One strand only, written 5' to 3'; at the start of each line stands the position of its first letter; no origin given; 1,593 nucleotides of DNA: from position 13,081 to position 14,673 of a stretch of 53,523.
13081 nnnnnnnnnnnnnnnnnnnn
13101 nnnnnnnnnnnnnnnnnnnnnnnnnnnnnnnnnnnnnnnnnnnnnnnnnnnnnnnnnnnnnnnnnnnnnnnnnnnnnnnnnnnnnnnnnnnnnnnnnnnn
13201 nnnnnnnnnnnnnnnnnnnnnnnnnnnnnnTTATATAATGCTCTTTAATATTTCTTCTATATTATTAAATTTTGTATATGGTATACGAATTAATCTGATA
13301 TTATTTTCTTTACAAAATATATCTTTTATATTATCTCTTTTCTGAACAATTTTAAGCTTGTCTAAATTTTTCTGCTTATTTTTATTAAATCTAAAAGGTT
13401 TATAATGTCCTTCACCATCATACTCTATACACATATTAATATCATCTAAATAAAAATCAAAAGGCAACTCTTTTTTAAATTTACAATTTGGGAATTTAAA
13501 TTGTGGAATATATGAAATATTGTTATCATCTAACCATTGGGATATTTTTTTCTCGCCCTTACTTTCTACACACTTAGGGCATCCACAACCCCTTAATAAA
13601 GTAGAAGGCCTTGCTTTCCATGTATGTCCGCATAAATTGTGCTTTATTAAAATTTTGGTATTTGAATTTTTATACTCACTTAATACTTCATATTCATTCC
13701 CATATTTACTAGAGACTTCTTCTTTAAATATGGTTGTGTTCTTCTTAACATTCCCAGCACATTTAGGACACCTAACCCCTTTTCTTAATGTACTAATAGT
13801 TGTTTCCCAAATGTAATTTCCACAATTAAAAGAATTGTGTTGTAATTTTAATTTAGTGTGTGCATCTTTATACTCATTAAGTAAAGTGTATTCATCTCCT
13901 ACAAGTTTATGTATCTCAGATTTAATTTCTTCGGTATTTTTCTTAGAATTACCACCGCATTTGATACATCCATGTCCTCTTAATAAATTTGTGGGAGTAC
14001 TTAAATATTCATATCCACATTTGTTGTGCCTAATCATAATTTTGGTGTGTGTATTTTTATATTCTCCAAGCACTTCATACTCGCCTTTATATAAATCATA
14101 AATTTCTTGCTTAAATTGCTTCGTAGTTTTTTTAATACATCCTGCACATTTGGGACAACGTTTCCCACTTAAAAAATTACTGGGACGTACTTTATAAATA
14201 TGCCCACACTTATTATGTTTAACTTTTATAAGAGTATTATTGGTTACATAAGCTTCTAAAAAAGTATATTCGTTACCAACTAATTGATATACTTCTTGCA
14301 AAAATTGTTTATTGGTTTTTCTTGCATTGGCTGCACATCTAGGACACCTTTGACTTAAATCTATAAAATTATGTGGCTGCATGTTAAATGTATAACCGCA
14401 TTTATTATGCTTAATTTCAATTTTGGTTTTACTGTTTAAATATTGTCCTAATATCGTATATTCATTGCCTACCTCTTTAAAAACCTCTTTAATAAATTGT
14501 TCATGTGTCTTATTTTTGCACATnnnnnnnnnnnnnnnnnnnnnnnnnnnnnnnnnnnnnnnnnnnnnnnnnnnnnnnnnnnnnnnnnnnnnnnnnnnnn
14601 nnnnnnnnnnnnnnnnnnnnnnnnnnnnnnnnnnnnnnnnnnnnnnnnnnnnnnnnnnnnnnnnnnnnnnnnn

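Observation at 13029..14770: Group I (IA-type) intron with a homing-endonuclease ORF at the tape-measure / transglycosylase junction; splice outcome unclear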

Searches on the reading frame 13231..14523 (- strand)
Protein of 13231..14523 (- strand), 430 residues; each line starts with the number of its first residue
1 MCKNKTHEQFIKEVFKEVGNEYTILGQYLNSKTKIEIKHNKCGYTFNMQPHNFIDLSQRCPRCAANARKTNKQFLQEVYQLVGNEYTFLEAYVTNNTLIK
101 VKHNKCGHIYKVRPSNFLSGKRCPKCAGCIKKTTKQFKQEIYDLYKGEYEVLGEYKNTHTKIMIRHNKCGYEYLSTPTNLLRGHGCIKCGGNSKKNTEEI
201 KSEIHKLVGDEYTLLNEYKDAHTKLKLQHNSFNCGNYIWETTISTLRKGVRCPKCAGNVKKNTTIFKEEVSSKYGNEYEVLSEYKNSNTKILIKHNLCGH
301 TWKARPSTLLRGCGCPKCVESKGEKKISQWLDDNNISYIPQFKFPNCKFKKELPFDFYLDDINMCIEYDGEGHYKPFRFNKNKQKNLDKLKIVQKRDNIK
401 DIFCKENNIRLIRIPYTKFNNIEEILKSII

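Call 5: search_protein_families(library=pfam, proteins=[window:13231-14523:-], max_evalue=0.01)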
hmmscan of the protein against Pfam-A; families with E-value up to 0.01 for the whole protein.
window:13231-14523:- (430 aa): 3 families
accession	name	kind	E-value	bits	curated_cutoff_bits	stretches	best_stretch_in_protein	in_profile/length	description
PF14311.12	DUF4379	-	1.4e-17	64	24.5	1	285-319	20-54/56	Probable Treble clef zinc finger domain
PF21817.3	CapR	-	1.3e-11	44.9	24.2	1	86-127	15-67/67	CapR homology domain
PF23678.1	YqhI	-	0.0065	16.2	27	0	131-145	3-17/36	YqhI-like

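Call 22: find_related_loci(query=window:13231-14523:-, collection=viral_contigs, flank=2500)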
Query window:13231-14523:- (430 aa) in viral_contigs; peptide patterns used: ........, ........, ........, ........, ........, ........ (x = any residue, [..] = any of these).
17 stretches matched a pattern; 3 encode a relative of the query (tblastn E <= 1e-3); 3 distinct loci.
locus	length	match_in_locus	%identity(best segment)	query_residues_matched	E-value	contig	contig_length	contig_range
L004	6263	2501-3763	45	1-426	5e-119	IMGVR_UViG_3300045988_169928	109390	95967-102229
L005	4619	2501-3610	48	3-430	1e-105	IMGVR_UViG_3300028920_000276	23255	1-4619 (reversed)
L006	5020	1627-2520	39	5-426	2e-50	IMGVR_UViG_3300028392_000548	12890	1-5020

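Call 44: search_solved_structures(query=window:13231-14523:-, max_evalue=1, show_alignments=2)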
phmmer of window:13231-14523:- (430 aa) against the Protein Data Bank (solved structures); distinct sequences matched with E-value up to 1: 3.
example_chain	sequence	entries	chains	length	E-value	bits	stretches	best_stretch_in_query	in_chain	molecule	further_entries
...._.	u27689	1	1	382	0.56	11.9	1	373-418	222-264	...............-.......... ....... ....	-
2h4p_A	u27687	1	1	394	0.6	11.8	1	373-418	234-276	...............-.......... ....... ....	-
2ecm_A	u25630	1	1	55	0.68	11.6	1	219-257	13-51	RING finger and CHY zinc finger domain-containing protein 1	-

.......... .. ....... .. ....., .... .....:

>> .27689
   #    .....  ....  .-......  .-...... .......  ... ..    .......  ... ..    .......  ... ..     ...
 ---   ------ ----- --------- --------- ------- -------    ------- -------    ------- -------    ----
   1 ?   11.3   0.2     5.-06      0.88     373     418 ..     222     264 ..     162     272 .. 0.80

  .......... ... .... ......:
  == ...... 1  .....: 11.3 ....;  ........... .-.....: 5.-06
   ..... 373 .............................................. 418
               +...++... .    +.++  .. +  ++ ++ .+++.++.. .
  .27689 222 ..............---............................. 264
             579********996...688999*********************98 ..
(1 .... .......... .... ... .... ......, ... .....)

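Call 45: search_protein_families(library=phrogs, proteins=[window:13231-14523:-], max_evalue=0.001)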
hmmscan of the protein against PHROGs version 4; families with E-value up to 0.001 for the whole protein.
window:13231-14523:- (430 aa): 8 families
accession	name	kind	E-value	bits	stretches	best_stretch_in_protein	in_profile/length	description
phrog_559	-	DNA, RNA and nucleotide metabolism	2.7e-142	476.7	3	131-430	122-411/607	HNH endonuclease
phrog_681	-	DNA, RNA and nucleotide metabolism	6.4e-60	204.3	2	132-340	238-445/576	endonuclease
phrog_9084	-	DNA, RNA and nucleotide metabolism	1.5e-27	97.8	1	294-420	44-156/187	homing endonuclease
phrog_5104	-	unknown function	3.5e-26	93.2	4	132-203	26-97/228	-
phrog_4538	-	unknown function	6.7e-24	85.6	1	222-418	130-319/447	-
phrog_22897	-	unknown function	2e-20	73.9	2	67-102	16-51/78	-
phrog_7140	-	DNA, RNA and nucleotide metabolism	4.7e-16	59.5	1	319-428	121-224/423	intron encoded nuclease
phrog_19778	-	unknown function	1.7e-06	28.4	1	347-428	278-355/362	-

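Call 61: find_homologous_proteins(query=window:13231-14523:-, max_evalue=0.00001)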
Query window:13231-14523:- (430 aa): 5718 proteins with E <= 0.00001 among 8000 candidates; the best 120 are listed.
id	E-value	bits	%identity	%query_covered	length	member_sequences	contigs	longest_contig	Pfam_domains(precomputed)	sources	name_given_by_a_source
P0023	1.1e-233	794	43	100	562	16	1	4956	PF14311.13,PF05265.21,PF23678.2,PF21817.4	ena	-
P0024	9.3e-209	712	47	98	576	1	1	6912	PF14311.13,PF05265.21,PF16037.11,PF21817.4,PF28084.1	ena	-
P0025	1.7e-201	688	44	99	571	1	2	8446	PF14311.13,PF05265.21,PF08979.18,PF21817.4,PF14163.12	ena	-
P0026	1.6e-199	681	45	84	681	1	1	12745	PF14311.13,PF09526.17,PF05265.21,PF13005.13,PF27389.1,PF18551.7,PF15777.11,PF23678.2,PF20120.6,PF19208.7,PF21817.4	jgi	-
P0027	1.2e-195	668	47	77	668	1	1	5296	PF14311.13,PF05265.21,PF27389.1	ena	-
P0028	3.3e-195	667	46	99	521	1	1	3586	PF14311.13,PF05265.21,PF13005.13,PF27389.1,PF12760.13,PF19208.7,PF21817.4,PF09723.16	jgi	-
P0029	6.2e-189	646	49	99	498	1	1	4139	PF14311.13,PF05265.21,PF13005.13,PF27389.1,PF26237.1,PF10881.15,PF21817.4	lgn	-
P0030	4.6e-187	640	45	99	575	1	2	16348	PF14311.13,PF26783.1,PF23678.2,PF10881.15,PF17029.11,PF21817.4,PF14163.12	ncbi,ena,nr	ncbi:MAG: DUF2726 domain-containing protein [Clostridium sp.]|nr:DUF2726 domain-containing protein [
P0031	1.2e-184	632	43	99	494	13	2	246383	PF14690.12,PF14311.13,PF21817.4,PF01446.24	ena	-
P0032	1.1e-183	629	38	99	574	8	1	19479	PF14311.13,PF09526.17,PF05265.21,PF27905.1,PF10881.15,PF21817.4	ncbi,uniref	ncbi:hypothetical protein V7183_09625 [Bacillus sp. JJ1127]|uniref:DUF2726 domain-containing protein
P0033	9.1e-180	616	44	99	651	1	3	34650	PF14311.13,PF05265.21,PF21817.4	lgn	-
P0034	1.8e-177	608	40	100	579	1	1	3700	PF14311.13,PF05265.21,PF21817.4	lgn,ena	-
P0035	5.0e-176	604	46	98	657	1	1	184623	PF14311.13,PF05265.21,PF21817.4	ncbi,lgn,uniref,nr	ncbi:hypothetical protein [Neobacillus cucumis]|uniref:zinc-ribbon domain-containing protein n=1 Tax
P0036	6.9e-176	603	41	98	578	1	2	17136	PF14311.13,PF05265.21,PF21817.4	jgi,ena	-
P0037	1.7e-172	592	45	99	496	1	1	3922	PF14311.13,PF05265.21,PF21817.4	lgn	-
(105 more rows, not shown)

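Call 73: predict_structure(alignment_id=A2)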
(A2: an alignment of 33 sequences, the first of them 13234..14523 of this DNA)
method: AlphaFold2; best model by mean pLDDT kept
length: 430 residues; sequences in the alignment: 33
mean_pLDDT: 85.9   pTM: 0.37
mean pLDDT of the five models: 85.9, 85.5, 84.5, 83.2, 82.7
residues with pLDDT >= 90: 201; 70-90: 188; 50-70: 30; < 50: 11
segments of 3 or more residues with pLDDT < 50: 1-3, 191-193
pLDDT, mean of each block of 10 residues (from residue 1): 73 91 94 93 91 85 64 91 92 87 90 88 66 82 87 85 88 87 70 67 83 86 85 78 80 63 85 90 86 91 90 79 93 97 95 97 97 80 86 96 98 96 96
secondary structure, 60 per line:
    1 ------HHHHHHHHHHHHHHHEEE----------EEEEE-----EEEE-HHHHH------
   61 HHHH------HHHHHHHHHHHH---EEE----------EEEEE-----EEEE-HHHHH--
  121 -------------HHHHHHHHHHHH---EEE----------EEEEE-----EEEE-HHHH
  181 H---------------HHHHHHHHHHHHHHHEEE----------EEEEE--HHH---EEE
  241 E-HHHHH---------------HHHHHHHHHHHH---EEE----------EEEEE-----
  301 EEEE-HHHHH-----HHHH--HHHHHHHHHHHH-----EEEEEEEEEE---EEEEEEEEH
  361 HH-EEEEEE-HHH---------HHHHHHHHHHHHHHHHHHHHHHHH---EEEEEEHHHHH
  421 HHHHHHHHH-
elements in order: H7-21 E22-24 E35-39 E45-48 H50-54 H61-64 H71-82 E86-88 E99-103 E109-112 H114-118 H134-145 E149-151 E162-166 E172-175 H177-181 H197-211 E212-214 E225-229 E238-241 H243-247 H263-274 E278-280 E291-295 E301-304 H306-310 H316-319 H322-333 E339-348 E352-359 E364-369 H383-406 E410-415 H416-429

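Call 77: fold_search(model_id=the predicted structure, library=pdb)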
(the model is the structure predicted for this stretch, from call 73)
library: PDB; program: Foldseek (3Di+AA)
matches with E <= 10: 507; with E <= 0.001: 1
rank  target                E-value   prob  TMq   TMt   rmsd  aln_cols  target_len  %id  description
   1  6yxx_E2               4.1e-05  1.00  0.19  0.22  16.8       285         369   16  State A of the Trypanosoma brucei mitoribosomal large subunit assembly intermediate (released 2020-10-14)
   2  1cw0_A                1.2e-03  1.00  0.23  0.58   4.0       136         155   16  CRYSTAL STRUCTURE ANALYSIS OF VERY SHORT PATCH REPAIR (VSR) ENDONUCLEASE IN COMPLEX WITH A DUPLEX DNA (released 1999-12-12)
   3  9a2l_MODEL_1_A        3.6e-03  0.15  0.07  0.07  21.4       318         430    8  Model of E. coli TolB by in-cell photo-crosslinking MS and deep learning (released 2023-02-24)
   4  1vsr                  9.5e-03  1.00  0.20  0.59   3.8       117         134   14  VERY SHORT PATCH REPAIR (VSR) ENDONUCLEASE FROM ESCHERICHIA COLI (released 1999-10-27)
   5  9g6k_L9               2.1e-02  0.99  0.17  0.16  10.2       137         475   10  LSU structure derived from the LSU sample of the mitoribosome from T. gondii. (released 2024-12-11)
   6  7onh_A                2.5e-02  0.05  0.06  0.07  22.2       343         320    9  Crystal structure of the computationally designed SAKe6BE-L3 protein (released 2022-12-14)
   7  7pub_DS               2.8e-02  0.66  0.14  0.23  11.8       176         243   16  Late assembly intermediate of the Trypanosoma brucei mitoribosomal small subunit (released 2022-05-04)
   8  9i05_Xr               4.5e-02  0.95  0.15  0.14  10.6       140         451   11  Cryo-EM structure of the large subunit of the mitochondrial ribosome from Toxoplasma gondii (released 2025-06-11)
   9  9i05_Xg               4.8e-02  0.99  0.16  0.15   5.1       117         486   12  Cryo-EM structure of the large subunit of the mitochondrial ribosome from Toxoplasma gondii (released 2025-06-11)
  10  5yp4_D                7.3e-02  0.04  0.07  0.05  22.7       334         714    7  Crystal structure of dipeptidyl peptidase IV (DPP IV) with Lys-Pro from Pseudoxanthomonas mexicana WO24 (released 2018-02-21)
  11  6z1p_AS               8.7e-02  0.97  0.16  0.10   5.6       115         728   18  Structure of the mitochondrial ribosome from Tetrahymena thermophila (released 2020-06-24)
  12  7on7_A                1.2e-01  0.04  0.06  0.09  22.4       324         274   11  Crystal structure of the computationally designed SAKe6BE-L2 protein (released 2022-12-14)
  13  5nkp_B                1.2e-01  0.03  0.05  0.08  22.2       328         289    6  Crystal structure of the human KLHL3 Kelch domain in complex with a WNK3 peptide (released 2017-05-03)
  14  7aor_at               1.7e-01  0.41  0.12  0.19  12.1       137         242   17  mt-SSU from Trypanosoma cruzi in complex with mt-IF-3. (released 2021-04-28)
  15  4zgc_A                1.7e-01  0.03  0.06  0.07  22.2       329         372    6  Crystal Structure Analysis of Kelch protein (with disulfide bond) from Plasmodium falciparum (released 2015-06-10)
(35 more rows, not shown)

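Call 86: search_solved_structures(query=A2, max_evalue=10, show_alignments=3)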
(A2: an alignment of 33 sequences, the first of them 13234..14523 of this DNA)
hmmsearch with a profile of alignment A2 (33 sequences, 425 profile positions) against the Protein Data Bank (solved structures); distinct sequences matched with E-value up to 10: 4.
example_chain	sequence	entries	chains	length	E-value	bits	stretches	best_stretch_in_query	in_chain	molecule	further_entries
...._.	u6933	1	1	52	0.83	11.4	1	5-39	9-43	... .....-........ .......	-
1mbe_A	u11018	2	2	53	0.87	11.3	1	5-39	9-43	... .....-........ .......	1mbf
2ct2_A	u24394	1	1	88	1.5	10.6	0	310-324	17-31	Tripartite motif protein 32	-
5fey_A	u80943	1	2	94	1.6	10.5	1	225-256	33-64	E3 ubiquitin-protein ligase TRIM32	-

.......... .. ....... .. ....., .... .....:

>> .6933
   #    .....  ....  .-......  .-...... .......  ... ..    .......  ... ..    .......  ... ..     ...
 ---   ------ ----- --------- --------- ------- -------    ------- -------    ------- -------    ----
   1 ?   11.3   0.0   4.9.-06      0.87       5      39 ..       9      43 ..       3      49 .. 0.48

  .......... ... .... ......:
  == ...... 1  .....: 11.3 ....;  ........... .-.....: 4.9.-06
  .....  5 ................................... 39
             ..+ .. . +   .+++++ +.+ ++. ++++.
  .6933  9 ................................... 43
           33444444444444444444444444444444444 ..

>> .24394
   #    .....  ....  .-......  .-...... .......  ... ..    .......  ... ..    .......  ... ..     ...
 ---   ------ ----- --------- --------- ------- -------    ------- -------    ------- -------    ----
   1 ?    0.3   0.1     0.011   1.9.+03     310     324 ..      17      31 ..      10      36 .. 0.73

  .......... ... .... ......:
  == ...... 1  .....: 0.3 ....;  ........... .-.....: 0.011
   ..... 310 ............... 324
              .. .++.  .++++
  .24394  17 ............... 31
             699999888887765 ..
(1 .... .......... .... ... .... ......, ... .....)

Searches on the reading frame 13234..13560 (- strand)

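Call 46: search_protein_families(library=pfam, proteins=[window:13234-13560:-], max_evalue=1)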
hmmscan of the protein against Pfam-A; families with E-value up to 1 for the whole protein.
seq(109 aa): 3 families
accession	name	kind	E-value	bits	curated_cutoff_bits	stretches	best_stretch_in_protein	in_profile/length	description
PF10881.14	DUF2726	-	0.0021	18.3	24.7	1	41-108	71-123/126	Protein of unknown function (DUF2726)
PF23913.1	DUF7255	-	0.0057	16.8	27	0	76-95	118-137/156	Family of unknown function (DUF7255)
PF09593.15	Pathogen_betaC1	-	0.012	16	25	1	38-89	38-88/117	Beta-satellite pathogenicity beta C1 protein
